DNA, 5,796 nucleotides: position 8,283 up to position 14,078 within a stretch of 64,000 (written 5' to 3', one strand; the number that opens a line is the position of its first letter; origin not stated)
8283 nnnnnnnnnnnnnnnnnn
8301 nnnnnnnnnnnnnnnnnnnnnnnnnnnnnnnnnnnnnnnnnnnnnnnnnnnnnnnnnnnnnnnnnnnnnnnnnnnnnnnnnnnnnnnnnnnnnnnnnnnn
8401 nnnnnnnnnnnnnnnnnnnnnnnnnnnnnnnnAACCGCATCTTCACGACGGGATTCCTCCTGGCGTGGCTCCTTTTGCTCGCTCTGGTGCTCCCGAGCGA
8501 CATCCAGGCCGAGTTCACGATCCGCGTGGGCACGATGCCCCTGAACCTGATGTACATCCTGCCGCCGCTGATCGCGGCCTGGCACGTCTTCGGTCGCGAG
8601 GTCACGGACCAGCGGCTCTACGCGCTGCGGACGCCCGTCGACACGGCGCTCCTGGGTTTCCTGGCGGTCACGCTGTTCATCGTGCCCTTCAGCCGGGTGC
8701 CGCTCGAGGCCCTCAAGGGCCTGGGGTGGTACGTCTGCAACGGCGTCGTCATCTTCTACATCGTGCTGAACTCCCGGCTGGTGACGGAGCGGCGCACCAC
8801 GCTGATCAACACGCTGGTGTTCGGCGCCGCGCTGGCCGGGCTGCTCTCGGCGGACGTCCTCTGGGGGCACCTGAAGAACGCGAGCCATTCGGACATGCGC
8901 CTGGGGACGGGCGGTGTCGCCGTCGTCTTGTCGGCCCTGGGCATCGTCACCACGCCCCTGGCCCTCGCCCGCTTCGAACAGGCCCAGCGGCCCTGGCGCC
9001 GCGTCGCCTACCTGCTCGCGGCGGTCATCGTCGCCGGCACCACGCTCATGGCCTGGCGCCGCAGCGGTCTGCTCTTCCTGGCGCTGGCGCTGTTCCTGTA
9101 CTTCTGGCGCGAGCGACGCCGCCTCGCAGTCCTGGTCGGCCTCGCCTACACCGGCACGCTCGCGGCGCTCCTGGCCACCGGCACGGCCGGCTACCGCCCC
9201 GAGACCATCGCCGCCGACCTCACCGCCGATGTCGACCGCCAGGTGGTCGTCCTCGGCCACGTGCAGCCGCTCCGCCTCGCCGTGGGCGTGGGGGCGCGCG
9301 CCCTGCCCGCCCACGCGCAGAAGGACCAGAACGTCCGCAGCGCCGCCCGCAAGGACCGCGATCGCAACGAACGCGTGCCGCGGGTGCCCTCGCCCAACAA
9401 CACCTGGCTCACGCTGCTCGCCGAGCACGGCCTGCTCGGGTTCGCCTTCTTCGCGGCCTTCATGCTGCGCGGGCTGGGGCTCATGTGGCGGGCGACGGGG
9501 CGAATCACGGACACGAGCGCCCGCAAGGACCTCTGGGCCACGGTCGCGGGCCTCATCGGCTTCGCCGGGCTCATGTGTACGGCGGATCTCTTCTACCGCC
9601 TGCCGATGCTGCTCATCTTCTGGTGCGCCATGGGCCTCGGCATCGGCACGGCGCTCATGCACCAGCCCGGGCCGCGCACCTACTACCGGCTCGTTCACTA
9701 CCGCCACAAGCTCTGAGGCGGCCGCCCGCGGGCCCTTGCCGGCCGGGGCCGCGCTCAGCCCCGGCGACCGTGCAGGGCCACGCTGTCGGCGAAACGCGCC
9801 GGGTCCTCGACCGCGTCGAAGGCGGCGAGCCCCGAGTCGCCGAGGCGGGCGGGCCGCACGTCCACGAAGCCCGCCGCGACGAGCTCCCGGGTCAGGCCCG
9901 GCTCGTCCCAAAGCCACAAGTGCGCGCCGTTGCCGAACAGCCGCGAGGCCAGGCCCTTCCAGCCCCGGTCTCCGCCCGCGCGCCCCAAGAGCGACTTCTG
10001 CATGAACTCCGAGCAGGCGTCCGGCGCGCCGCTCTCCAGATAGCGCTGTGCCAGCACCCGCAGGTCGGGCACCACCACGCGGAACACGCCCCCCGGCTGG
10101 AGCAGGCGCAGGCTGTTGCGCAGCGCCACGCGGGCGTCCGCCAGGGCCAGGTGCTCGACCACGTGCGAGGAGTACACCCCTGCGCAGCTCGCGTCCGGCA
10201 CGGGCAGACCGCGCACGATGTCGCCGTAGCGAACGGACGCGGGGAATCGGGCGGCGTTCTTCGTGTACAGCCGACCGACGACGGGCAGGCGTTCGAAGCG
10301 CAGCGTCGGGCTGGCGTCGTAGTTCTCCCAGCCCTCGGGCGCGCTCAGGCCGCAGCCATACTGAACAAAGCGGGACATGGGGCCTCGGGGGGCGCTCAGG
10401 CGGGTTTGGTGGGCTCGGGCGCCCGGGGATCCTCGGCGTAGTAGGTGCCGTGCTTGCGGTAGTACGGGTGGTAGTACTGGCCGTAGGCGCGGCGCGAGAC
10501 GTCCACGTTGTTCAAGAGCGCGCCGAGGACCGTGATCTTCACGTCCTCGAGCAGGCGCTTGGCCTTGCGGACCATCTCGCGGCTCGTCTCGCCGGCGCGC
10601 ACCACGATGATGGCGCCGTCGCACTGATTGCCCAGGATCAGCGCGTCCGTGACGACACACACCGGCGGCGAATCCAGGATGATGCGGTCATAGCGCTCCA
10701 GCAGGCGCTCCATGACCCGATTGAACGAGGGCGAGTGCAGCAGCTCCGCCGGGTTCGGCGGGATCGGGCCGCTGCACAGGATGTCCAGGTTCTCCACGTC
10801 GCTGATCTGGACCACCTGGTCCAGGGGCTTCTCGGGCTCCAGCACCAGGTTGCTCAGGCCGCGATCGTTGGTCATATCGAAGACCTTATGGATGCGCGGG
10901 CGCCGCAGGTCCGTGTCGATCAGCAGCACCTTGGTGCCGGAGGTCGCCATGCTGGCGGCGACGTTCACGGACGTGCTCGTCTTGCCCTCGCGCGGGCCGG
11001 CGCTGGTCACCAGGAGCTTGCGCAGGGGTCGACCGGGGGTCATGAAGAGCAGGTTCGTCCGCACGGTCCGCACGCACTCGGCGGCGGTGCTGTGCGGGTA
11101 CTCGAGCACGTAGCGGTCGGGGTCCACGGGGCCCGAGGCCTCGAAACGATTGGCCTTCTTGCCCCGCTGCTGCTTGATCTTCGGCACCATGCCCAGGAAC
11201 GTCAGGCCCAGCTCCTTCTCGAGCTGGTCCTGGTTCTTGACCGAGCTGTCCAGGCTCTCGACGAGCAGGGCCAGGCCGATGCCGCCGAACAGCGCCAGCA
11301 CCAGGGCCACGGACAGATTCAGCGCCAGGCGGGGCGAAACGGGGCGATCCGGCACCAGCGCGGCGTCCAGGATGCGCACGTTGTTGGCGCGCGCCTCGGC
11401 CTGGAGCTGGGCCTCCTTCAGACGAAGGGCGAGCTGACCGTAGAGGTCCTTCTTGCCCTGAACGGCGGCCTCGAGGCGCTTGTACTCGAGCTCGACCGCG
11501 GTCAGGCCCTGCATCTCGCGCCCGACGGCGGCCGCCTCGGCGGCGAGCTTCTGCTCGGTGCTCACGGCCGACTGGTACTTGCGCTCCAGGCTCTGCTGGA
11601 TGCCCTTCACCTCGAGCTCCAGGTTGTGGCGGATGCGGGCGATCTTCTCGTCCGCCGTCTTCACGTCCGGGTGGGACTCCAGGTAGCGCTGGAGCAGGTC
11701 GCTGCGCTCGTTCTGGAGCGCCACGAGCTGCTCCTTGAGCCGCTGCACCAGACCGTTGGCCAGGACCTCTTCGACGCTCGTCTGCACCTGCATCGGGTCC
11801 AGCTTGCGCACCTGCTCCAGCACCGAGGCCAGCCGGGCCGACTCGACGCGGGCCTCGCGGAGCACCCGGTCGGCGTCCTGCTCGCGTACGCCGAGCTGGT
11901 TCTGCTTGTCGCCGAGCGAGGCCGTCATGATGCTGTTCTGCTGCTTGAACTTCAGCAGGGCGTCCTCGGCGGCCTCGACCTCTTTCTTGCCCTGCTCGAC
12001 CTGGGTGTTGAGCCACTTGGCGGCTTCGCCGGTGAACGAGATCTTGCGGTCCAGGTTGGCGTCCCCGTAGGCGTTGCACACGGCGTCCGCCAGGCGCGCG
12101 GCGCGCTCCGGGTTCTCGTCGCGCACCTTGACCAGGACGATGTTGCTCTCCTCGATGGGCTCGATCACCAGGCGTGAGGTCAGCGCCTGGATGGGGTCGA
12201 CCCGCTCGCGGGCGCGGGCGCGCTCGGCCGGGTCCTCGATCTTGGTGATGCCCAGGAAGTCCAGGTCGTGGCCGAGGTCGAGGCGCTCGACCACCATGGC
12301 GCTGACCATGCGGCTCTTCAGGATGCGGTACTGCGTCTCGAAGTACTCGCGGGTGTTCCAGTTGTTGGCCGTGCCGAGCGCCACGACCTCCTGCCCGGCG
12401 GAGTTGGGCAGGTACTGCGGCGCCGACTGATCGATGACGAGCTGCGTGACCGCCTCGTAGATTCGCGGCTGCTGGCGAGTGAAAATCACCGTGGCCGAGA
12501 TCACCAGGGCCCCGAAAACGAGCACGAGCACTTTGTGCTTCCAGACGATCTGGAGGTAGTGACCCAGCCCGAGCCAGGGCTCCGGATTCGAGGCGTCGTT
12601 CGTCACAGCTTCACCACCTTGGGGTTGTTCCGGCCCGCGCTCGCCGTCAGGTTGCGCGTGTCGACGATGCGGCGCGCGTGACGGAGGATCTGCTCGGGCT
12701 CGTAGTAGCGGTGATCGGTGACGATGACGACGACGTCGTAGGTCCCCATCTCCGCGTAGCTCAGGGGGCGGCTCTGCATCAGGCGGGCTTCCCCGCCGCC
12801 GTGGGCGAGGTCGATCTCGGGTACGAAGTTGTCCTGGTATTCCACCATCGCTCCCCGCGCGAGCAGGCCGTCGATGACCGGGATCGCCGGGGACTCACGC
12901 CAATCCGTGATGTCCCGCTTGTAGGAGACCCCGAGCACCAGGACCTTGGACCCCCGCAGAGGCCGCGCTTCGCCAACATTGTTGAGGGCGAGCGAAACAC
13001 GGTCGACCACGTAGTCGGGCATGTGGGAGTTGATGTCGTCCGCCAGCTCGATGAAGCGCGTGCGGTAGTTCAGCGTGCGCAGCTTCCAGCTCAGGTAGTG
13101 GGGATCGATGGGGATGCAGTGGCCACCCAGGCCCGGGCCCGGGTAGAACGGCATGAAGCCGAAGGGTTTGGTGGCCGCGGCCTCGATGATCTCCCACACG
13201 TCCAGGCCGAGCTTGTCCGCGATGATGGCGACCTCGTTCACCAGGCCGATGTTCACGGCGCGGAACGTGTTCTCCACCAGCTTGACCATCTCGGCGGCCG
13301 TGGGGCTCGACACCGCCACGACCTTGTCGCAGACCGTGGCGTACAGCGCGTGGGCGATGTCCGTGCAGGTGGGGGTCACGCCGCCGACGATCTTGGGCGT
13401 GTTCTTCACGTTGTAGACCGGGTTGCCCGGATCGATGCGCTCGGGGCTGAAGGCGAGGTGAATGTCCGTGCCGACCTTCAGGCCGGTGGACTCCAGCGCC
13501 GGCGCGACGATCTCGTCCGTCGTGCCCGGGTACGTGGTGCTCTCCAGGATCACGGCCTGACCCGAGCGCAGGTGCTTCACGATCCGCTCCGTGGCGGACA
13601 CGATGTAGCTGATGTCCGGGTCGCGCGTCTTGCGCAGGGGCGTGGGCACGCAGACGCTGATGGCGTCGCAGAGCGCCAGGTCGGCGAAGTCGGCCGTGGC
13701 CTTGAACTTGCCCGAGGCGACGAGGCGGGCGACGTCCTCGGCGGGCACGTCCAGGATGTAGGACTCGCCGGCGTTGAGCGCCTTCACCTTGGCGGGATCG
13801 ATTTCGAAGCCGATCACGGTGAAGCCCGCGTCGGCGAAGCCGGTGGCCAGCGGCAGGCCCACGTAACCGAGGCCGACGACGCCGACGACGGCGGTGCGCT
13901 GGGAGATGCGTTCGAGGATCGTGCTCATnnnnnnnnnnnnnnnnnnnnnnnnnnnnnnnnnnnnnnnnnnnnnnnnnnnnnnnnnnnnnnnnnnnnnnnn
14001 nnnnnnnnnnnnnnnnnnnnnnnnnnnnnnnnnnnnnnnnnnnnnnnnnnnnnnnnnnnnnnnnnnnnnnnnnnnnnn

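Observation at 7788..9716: Phosphoglycosyl transferase domain fused to a Wzy_C/O-antigen-ligase-like polytopic domain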

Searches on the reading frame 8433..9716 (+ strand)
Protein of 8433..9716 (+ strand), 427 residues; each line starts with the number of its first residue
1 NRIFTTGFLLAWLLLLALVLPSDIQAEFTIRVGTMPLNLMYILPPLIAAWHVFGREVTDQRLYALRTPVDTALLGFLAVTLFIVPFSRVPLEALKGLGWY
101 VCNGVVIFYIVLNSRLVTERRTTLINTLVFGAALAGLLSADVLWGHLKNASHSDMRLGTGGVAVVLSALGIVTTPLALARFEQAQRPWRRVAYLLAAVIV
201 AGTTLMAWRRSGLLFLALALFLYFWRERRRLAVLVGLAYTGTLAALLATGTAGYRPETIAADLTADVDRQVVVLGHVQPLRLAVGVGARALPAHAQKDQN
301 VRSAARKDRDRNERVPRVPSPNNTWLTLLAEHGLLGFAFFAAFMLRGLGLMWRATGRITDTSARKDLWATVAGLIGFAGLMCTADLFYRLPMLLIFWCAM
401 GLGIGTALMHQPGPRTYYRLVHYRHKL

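Call 6: search_protein_families(library=ncbifam, proteins=[window:8448-9716:+], max_evalue=0.01)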
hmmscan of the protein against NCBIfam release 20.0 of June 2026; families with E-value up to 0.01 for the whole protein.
window:8448-9716:+ (422 aa): 1 family
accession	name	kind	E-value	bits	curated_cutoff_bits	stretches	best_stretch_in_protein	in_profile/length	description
TIGR03097.1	PEP_O_lig_1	hypoth_equivalog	0.00014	20.9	188.1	1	166-374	175-380/408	putative O-glycosylation ligase, exosortase A system-associated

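Call 48: search_solved_structures(query=window:8433-9716:+, max_evalue=10, show_alignments=3)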
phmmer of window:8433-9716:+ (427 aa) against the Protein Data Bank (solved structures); distinct sequences matched with E-value up to 10: 0.

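Call 58: search_protein_representatives(protein=window:8433-9716:+)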
Query: 427 residues. Proteins with E-value up to 0.001 (for the whole library): 82; up to 1e-10: 29; up to 1e-30: 9. The best 82 are listed.
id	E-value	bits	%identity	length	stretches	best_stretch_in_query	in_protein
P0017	1.2e-111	390.5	49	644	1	2-427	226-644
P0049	2.1e-66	241.5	37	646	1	2-427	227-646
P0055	6.1e-57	210.3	39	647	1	2-427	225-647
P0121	8.6e-55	203.2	86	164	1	243-359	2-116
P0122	4.9e-51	190.9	33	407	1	17-427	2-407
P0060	4.6e-45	171.2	38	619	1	2-425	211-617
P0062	1.6e-36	143.1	30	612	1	2-423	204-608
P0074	2.1e-35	139.4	37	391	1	2-237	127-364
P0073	8.8e-33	130.7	30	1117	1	2-423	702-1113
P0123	2.0e-27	113.1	60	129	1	335-427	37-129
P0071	2.2e-27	112.9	27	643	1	2-422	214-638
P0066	3.3e-25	105.8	28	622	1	2-427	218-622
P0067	1.2e-24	103.9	25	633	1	1-424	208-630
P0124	2.8e-24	102.7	46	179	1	29-139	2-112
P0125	5.9e-20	88.5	26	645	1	1-415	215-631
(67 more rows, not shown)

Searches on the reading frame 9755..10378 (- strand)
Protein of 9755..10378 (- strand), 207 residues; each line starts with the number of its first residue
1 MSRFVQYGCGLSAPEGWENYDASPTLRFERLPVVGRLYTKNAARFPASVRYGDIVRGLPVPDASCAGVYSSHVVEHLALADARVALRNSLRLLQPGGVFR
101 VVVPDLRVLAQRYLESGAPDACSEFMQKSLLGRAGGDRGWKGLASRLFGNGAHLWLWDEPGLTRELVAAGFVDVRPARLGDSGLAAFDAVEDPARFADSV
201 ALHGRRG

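Call 81: search_protein_families(library=pfam, proteins=[window:9755-10378:-], max_evalue=0.01)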
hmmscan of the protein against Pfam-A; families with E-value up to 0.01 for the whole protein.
window:9755-10378:- (207 aa): 3 families
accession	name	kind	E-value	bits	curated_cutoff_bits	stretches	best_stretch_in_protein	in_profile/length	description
PF08241.18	Methyltransf_11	-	6.4e-07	30.4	21.2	1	47-99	44-93/95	Methyltransferase domain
PF13489.12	Methyltransf_23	-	1.4e-05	25.3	27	1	57-173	74-161/164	Methyltransferase domain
PF13649.12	Methyltransf_25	-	0.00027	22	27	1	44-97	45-97/97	Methyltransferase domain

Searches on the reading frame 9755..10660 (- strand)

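Call 4: search_protein_families(library=pfam, proteins=[window:9755-10660:-], max_evalue=0.01)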
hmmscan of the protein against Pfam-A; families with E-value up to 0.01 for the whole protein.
window:9755-10660:- (301 aa): 3 families
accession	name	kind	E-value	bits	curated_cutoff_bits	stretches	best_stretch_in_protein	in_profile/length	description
PF08241.18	Methyltransf_11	-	1.2e-06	29.4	21.2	1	141-193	44-93/95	Methyltransferase domain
PF13489.12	Methyltransf_23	-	2.8e-05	24.3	27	1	151-267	74-161/164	Methyltransferase domain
PF13649.12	Methyltransf_25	-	0.00048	21.2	27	1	138-191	45-97/97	Methyltransferase domain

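Call 6: search_protein_families(library=ncbifam, proteins=[window:9755-10660:-], max_evalue=0.01)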
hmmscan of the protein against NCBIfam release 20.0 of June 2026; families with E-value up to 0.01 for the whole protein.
window:9755-10660:- (301 aa): 0 families

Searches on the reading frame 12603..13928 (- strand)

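Call 4: search_protein_families(library=pfam, proteins=[window:12603-13928:-], max_evalue=0.01)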
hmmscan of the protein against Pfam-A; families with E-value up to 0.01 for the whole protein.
window:12603-13928:- (441 aa): 5 families
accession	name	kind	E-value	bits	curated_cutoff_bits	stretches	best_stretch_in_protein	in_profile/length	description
PF03721.20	UDPG_MGDP_dh_N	-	7.2e-47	159.8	27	1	15-190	3-181/187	UDP-glucose/GDP-mannose dehydrogenase family, NAD binding domain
PF00984.24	UDPG_MGDP_dh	-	1e-31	109.3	25.4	1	211-301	2-93/94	UDP-glucose/GDP-mannose dehydrogenase family, central domain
PF03720.21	UDPG_MGDP_dh_C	-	9.1e-17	61.8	30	1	330-428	1-101/103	UDP-glucose/GDP-mannose dehydrogenase family, UDP binding domain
PF03446.21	NAD_binding_2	-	5.4e-09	36.7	21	1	15-144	2-107/161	NAD binding domain of 6-phosphogluconate dehydrogenase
PF02737.24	3HCDH_N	-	0.0047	17.3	22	1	15-53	2-40/180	3-hydroxyacyl-CoA dehydrogenase, NAD binding domain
